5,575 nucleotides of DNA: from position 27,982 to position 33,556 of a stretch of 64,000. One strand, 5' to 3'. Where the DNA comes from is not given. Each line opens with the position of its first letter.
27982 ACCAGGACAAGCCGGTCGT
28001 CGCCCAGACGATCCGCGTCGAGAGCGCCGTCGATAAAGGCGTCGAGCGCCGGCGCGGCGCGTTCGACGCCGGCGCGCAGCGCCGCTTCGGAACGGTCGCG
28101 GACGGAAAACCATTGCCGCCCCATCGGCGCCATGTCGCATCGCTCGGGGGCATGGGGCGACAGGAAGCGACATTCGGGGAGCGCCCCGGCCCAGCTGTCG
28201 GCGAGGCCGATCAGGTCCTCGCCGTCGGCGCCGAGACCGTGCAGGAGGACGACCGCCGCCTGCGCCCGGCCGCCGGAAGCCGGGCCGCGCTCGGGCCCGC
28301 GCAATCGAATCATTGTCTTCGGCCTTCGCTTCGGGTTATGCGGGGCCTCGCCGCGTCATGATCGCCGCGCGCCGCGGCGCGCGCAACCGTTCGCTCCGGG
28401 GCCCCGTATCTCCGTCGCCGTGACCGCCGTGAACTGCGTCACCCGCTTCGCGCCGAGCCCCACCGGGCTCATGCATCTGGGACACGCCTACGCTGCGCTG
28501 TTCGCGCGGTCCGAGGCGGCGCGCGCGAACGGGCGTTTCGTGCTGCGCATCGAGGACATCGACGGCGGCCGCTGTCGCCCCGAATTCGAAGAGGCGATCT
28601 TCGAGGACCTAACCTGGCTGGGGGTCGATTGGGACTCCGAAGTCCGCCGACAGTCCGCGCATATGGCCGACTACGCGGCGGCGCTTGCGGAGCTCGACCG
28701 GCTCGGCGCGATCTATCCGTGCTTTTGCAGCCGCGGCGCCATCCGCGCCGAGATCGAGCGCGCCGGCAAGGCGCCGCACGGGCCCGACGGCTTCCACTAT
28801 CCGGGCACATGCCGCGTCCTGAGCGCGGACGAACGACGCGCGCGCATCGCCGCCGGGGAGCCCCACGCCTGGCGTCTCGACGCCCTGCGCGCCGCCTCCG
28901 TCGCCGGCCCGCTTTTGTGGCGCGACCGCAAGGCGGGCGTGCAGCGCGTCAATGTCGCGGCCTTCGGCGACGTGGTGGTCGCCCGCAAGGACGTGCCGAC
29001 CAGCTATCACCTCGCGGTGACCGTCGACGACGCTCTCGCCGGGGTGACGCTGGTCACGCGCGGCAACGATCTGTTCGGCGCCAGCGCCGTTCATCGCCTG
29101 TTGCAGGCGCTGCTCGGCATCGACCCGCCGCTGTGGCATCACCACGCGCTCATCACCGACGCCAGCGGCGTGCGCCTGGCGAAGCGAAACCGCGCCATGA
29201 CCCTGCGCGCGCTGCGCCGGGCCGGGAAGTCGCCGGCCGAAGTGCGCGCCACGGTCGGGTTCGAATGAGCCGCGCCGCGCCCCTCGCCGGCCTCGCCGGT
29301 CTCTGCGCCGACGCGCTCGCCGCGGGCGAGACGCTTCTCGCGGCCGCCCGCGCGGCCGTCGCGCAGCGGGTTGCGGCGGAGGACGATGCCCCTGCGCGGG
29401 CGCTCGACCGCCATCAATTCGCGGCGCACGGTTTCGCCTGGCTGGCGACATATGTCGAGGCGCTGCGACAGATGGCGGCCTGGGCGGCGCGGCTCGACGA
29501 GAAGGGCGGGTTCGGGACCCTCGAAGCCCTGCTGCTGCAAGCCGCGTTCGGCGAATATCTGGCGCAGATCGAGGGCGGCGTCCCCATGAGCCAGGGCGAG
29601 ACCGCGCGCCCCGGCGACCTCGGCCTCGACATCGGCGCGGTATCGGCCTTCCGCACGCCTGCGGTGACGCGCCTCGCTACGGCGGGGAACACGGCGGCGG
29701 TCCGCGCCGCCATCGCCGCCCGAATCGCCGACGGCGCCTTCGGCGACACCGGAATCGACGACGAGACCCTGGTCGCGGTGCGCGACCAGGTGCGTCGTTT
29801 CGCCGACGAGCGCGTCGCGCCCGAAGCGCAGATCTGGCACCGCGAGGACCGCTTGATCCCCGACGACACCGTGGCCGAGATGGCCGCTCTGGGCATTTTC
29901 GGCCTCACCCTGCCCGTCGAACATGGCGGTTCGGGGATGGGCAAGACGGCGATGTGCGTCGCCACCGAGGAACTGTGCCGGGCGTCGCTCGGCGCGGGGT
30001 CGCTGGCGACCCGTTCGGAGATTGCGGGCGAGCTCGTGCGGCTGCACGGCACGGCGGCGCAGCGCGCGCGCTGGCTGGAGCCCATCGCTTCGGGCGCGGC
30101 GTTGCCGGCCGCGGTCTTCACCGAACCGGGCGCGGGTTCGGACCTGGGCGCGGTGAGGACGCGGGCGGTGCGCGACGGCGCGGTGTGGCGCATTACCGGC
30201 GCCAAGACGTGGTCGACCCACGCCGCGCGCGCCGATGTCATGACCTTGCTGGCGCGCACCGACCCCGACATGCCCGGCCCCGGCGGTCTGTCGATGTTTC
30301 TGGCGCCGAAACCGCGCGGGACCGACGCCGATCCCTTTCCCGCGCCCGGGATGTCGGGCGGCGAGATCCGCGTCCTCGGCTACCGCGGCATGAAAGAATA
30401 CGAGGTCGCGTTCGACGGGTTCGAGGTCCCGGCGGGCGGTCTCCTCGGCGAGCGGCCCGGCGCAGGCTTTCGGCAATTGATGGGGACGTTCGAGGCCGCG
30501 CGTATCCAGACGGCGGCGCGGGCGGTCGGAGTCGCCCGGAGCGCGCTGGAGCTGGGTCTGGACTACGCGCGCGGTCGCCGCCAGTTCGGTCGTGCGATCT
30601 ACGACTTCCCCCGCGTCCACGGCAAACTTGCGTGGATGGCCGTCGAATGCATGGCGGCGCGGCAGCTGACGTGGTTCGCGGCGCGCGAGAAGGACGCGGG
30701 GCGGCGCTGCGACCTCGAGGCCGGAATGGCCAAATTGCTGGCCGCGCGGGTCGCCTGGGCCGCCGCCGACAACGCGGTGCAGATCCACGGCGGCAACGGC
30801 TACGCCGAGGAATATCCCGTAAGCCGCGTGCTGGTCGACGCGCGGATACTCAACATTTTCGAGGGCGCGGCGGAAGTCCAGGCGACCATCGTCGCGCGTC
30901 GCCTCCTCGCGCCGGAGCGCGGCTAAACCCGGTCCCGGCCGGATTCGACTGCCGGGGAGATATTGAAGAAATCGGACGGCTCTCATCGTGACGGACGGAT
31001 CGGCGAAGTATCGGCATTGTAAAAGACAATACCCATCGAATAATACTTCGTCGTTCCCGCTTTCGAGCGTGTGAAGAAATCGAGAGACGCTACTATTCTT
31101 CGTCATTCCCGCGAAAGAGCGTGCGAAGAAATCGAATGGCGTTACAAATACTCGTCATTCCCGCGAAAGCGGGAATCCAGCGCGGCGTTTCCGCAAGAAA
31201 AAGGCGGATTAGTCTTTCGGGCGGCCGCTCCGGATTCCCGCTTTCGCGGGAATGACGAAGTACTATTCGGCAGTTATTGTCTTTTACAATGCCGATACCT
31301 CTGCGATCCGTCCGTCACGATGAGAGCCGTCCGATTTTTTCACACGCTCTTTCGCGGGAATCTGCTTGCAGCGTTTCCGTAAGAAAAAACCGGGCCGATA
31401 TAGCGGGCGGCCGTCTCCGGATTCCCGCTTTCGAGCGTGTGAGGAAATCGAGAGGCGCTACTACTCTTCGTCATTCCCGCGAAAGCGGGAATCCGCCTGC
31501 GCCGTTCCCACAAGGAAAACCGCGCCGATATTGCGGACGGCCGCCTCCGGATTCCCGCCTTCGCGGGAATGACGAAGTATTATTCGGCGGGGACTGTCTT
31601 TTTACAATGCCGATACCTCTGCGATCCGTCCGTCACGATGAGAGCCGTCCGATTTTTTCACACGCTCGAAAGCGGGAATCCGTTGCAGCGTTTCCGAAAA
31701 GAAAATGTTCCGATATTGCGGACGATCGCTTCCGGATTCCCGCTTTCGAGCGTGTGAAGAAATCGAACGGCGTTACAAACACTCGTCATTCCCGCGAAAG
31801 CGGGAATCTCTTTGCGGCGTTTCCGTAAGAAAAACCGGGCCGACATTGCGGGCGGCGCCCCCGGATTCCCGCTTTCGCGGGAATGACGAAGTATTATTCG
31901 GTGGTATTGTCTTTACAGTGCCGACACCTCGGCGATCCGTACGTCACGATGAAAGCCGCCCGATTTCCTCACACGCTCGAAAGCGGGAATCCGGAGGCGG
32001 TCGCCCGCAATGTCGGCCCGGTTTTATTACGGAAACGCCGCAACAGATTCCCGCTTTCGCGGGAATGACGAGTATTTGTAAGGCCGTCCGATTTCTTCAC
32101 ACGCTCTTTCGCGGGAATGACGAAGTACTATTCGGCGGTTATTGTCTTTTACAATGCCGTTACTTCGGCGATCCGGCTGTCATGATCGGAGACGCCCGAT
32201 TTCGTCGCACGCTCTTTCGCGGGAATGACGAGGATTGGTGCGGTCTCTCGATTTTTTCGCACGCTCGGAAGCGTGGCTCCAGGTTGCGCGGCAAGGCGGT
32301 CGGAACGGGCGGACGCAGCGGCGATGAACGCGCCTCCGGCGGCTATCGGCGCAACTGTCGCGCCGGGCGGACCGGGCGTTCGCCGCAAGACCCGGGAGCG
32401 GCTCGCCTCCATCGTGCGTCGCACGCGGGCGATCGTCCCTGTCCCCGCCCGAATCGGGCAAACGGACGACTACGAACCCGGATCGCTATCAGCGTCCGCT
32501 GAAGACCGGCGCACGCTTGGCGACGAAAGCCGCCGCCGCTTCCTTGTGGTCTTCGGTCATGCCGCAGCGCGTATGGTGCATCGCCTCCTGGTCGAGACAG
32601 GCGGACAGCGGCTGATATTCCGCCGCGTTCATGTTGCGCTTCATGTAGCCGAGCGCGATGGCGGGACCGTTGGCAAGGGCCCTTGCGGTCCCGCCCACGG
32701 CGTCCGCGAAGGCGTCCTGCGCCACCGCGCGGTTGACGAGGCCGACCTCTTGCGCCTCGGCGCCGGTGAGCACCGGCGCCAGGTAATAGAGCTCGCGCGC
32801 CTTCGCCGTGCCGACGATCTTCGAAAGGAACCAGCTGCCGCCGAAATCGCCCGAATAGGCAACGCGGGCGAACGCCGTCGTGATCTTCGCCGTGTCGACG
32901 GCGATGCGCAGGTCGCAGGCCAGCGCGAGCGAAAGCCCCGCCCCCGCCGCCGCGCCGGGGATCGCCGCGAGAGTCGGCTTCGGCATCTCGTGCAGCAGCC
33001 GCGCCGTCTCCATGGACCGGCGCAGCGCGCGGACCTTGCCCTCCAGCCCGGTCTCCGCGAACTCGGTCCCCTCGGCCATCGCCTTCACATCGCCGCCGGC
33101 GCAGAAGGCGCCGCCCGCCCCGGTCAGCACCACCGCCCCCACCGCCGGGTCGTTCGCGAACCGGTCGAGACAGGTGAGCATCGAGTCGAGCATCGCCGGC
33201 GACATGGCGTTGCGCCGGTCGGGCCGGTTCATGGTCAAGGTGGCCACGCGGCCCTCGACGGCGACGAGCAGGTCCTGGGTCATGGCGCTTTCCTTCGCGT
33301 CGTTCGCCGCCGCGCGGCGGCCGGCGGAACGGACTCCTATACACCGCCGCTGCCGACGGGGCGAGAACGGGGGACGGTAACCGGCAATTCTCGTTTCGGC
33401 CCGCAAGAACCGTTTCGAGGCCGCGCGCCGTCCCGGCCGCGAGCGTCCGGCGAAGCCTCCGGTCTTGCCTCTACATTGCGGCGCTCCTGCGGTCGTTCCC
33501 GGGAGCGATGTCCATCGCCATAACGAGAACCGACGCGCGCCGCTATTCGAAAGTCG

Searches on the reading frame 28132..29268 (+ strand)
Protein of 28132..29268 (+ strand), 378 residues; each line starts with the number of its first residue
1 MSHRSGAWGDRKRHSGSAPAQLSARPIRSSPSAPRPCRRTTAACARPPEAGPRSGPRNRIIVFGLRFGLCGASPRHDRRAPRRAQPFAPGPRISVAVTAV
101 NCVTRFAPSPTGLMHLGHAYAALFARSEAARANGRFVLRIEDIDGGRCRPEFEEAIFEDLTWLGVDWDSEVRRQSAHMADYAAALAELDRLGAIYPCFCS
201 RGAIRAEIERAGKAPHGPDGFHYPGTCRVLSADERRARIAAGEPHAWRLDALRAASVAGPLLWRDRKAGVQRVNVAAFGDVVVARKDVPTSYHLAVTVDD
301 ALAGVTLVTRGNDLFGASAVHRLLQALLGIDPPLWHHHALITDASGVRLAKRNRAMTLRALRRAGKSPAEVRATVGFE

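Call 22: search_protein_families(library=pfam, proteins=[window:28132-29268:+], max_evalue=0.00001)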
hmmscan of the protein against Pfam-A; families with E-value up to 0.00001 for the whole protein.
window:28132-29268:+ (378 aa): 1 family
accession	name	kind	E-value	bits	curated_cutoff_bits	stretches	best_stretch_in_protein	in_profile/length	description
PF00749.27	tRNA-synt_1c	-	1.6e-44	152.6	23.4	1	103-367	3-264/314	tRNA synthetases class I (E and Q), catalytic domain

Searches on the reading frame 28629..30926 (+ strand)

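Call 46: search_protein_families(library=pfam, proteins=[window:28629-30926:+], max_evalue=0.00001)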
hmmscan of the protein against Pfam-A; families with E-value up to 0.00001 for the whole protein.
window:28629-30926:+ (765 aa): 4 families
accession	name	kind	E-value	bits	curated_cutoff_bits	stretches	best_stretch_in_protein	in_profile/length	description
PF00441.29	Acyl-CoA_dh_1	-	9.7e-44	149.6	22.4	1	611-760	1-150/150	Acyl-CoA dehydrogenase, C-terminal domain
PF02771.21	Acyl-CoA_dh_N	-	4.1e-28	98.4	22.9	1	380-489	3-112/113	Acyl-CoA dehydrogenase, N-terminal domain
PF08028.16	Acyl-CoA_dh_2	-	4.3e-17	63.1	22.7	1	628-746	3-131/134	Acyl-CoA dehydrogenase, C-terminal domain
PF02770.24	Acyl-CoA_dh_M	-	4.6e-17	62.4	33.3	1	495-596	2-95/97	Acyl-CoA dehydrogenase, middle domain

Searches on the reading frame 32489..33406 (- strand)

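Call 22: search_protein_families(library=pfam, proteins=[window:32489-33406:-], max_evalue=0.00001)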
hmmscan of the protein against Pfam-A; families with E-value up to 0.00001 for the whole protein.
window:32489-33406:- (305 aa): 2 families
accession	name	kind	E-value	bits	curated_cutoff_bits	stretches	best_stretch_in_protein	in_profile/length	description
PF00378.25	ECH_1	-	2.8e-55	187.8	27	1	52-304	4-250/251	Enoyl-CoA hydratase/isomerase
PF16113.10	ECH_2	-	6e-32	111.9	27.2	1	55-234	2-178/335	Enoyl-CoA hydratase/isomerase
